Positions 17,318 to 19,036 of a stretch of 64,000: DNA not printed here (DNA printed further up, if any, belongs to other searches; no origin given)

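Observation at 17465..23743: Two paralogous ~810-aa ProW permeases, each fused to a conserved ~500-aa polytopic C-terminal module of unknown function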

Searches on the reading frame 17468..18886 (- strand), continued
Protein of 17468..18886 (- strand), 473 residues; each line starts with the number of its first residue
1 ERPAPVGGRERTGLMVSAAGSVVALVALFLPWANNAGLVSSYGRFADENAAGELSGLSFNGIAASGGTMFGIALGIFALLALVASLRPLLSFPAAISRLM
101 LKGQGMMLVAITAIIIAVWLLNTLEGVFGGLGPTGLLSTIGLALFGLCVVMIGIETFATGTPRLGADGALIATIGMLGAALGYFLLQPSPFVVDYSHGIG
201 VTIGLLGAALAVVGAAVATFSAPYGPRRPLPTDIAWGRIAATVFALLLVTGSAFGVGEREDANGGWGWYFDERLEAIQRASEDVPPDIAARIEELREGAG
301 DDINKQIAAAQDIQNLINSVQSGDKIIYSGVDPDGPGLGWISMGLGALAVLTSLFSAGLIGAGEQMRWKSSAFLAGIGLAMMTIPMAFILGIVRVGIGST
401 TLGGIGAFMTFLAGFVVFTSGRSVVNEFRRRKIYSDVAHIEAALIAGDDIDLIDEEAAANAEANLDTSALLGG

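Call 54: search_solved_structures(query=A2, max_evalue=10)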
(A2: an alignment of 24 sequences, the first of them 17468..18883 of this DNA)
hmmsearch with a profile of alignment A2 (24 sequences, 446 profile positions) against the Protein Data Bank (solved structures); distinct sequences matched with E-value up to 10: 3.
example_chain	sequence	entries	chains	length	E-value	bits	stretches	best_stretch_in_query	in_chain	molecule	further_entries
9wcx_G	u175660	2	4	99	0.13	14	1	102-146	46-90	Prokaryotic respiratory supercomplex associate factor 1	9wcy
9ys3_A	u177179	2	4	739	0.94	11.3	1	178-213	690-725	Bacteriophytochrome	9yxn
8uph_A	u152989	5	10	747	1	11.1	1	178-213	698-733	Bacteriophytochrome (Light-regulated signal transduction histidine kinase)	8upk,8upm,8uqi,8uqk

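Call 55: find_encoding_contigs(protein=P0001, flank=1000, max_places=3)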
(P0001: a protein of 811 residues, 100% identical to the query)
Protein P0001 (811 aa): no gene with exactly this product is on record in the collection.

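Call 56: find_encoding_contigs(protein=P0072, flank=8000, max_places=1)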
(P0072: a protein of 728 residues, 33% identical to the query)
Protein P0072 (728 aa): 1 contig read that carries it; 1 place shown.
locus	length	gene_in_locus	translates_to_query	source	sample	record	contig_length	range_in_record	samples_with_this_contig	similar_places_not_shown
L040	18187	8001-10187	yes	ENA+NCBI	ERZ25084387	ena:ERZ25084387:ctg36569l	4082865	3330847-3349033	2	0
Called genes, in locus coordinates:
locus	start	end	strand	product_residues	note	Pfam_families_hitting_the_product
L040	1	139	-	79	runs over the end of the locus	PF00384:Molybdopterin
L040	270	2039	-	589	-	PF01268:FTHFS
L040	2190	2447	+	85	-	PF00005:ABC_tran (weak)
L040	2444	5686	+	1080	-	-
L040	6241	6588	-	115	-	-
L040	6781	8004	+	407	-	PF00005:ABC_tran, PF13304:AAA_21 (faint), PF00571:CBS (faint)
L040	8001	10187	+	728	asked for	PF00528:BPD_transp_1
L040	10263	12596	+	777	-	PF04069:OpuAC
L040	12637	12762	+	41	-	-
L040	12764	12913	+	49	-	-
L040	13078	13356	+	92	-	PF00005:ABC_tran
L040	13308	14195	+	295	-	PF00005:ABC_tran, PF00571:CBS (faint)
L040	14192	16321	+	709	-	PF00528:BPD_transp_1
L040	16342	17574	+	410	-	PF04069:OpuAC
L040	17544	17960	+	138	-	-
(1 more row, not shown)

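Call 66: search_protein_families(library=pfam, proteins=[P0204, P0213, P0193, P0205, P0090, P0081, P0096, P0118, P0106], max_evalue=0.01)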
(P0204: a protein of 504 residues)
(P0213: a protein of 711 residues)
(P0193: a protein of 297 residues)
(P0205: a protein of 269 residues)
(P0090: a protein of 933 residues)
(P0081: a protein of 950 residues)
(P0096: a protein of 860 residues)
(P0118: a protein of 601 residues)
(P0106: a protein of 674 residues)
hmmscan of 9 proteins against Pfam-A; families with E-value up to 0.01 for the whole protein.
P0204 (504 aa): 0 families

P0213 (711 aa): 11 families
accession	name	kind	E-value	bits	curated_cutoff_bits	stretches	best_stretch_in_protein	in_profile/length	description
PF00041.27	fn3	-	8.2e-65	215.5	25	8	29-99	5-76/84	Fibronectin type III domain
PF24660.1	PGAP1_3rd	-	1.2e-14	54.8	27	0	125-163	88-126/135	GPI inositol-deacylase beta-sandwich domain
PF23376.1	Fn3_VIN3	-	1e-13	52.1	33.9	0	238-268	55-85/99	VIN3-like, fibronectin type-III domain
PF25059.1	FN3_DSCAM-DSCAML_C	-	1.1e-13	51.8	39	0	43-91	12-65/89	DSCAM/DSCAML C-terminal Fn3-like domain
PF14352.11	DUF4402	-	1e-11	46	25.2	0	220-262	41-81/129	Domain of unknown function (DUF4402)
PF16732.10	ComP_DUS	-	1.2e-08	36.1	27.3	0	558-590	44-76/87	Type IV minor pilin ComP, DNA uptake sequence receptor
PF16306.11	DUF4948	-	1.4e-06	28.8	28.3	0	36-87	117-168/172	Domain of unknown function (DUF4948)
PF20251.4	Big_14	-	3.9e-05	24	27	0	566-602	55-91/104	Bacterial Ig-like domain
PF24145.1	K1-lyase_N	-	0.0015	19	27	0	55-75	31-51/72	K1 capsule-specific polysaccharide lyase, N-terminal domain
PF02959.21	Tax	-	0.0016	18.4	27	0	212-253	50-91/222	HTLV Tax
PF07452.17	CHRD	-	0.0036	18.6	24.1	0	151-185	81-115/117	CHRD domain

P0193 (297 aa): 0 families

P0205 (269 aa): 8 families
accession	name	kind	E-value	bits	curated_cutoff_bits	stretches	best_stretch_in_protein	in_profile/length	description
PF13717.11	Zn_ribbon_4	-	7.9e-07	29.3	30.3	1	1-33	1-36/36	zinc-ribbon domain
PF23550.1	zf_Tbcl_Rhp7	-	0.0043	17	27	0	19-34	1-16/39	DNA repair protein rhp7 treble clef domain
PF12773.13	DZR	-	0.006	17.2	27.3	1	4-32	14-34/45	Double zinc ribbon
PF22812.1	CR_prot_dom_plant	-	0.0074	17.1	34.1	0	38-81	6-51/71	Plant cysteine-rich protein domain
PF06305.16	LapA_dom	-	0.0081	16.5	28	1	152-188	4-40/64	Lipopolysaccharide assembly protein A domain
PF24042.1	DUF7351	-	0.0088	16.3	31.2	0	4-40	3-39/177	Domain of unknown function (DUF7351)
PF13719.11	Zn_ribbon_5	-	0.0089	16.2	29.3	0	1-34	1-37/37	zinc-ribbon domain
PF16101.10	PRIMA1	-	0.0092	16.2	38.6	0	26-85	51-112/158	Proline-rich membrane anchor 1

P0090 (933 aa): 1 family
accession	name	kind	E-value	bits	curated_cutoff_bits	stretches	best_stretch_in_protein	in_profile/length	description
PF00528.27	BPD_transp_1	-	4.6e-22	79.1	26.4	1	138-298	1-174/184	Binding-protein-dependent transport system inner membrane component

P0081 (950 aa): 1 family
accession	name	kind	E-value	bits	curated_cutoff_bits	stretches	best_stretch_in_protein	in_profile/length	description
PF00528.27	BPD_transp_1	-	1.9e-21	77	26.4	1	136-296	1-174/184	Binding-protein-dependent transport system inner membrane component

P0096 (860 aa): 1 family
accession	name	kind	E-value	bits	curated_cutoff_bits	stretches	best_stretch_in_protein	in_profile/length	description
PF00528.27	BPD_transp_1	-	1.8e-19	70.6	26.4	1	125-282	1-167/184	Binding-protein-dependent transport system inner membrane component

P0118 (601 aa): 0 families

P0106 (674 aa): 0 families

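Call 67: find_encoding_contigs(protein=P0108, flank=5000, max_places=2)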
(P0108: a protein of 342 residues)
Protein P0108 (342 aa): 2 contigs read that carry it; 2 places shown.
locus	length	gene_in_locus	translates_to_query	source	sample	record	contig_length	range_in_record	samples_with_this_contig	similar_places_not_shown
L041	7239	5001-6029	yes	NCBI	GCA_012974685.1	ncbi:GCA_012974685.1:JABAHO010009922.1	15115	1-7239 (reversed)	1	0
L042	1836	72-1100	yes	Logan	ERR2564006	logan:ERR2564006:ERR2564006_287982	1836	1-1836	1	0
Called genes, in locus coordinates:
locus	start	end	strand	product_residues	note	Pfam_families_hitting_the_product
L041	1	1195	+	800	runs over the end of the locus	PF00890:FAD_binding_2 (faint), PF01266:DAO, PF13450:NAD_binding_8 (faint), PF16350:FAO_M, PF01571:GCV_T, PF08669:GCV_T_C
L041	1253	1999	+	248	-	PF01022:HTH_5 (weak), PF09339:HTH_IclR, PF12802:MarR_2 (weak), PF25213:HVO_A0261_N (weak), PF01614:IclR_C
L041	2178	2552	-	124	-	PF04828:GFA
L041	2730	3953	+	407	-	PF00005:ABC_tran, PF13304:AAA_21 (faint), PF00571:CBS (faint)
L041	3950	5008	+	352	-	PF00528:BPD_transp_1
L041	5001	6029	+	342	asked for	-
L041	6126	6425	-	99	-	-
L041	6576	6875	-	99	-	-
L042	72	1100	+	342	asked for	-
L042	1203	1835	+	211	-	?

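Call 68: find_encoding_contigs(protein=P0088, flank=5000, max_places=2)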
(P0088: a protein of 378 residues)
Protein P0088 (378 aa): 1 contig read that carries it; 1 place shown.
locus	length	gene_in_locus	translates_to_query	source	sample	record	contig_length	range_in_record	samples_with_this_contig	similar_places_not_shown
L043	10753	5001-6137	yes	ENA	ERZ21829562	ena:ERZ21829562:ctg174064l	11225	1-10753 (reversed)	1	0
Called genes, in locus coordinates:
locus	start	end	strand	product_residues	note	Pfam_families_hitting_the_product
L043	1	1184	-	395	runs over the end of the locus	PF16911:PapA_C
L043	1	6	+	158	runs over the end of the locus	?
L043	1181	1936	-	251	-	PF01553:Acyltransferase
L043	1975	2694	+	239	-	PF13640:2OG-FeII_Oxy_3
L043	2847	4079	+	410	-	PF00005:ABC_tran, PF00571:CBS (faint)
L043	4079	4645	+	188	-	-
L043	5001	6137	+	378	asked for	-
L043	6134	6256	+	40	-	-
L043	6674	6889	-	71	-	-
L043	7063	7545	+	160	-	-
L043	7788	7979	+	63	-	-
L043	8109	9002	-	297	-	PF21088:MS_channel_1st (weak), PF00924:MS_channel_2nd, PF21082:MS_channel_3rd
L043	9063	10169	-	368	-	PF03706:LPG_synthase_TM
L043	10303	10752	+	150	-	?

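Call 69: find_encoding_contigs(protein=P0109, flank=5000, max_places=2)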
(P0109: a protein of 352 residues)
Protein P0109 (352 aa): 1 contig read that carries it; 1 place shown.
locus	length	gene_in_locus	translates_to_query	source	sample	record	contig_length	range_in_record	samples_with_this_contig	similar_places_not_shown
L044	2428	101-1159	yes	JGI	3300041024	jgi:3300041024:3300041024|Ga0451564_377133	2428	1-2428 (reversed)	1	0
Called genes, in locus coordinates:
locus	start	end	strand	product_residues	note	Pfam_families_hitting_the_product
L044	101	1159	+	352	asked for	-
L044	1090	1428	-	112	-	PF04075:F420H2_quin_red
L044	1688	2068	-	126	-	-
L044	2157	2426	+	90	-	?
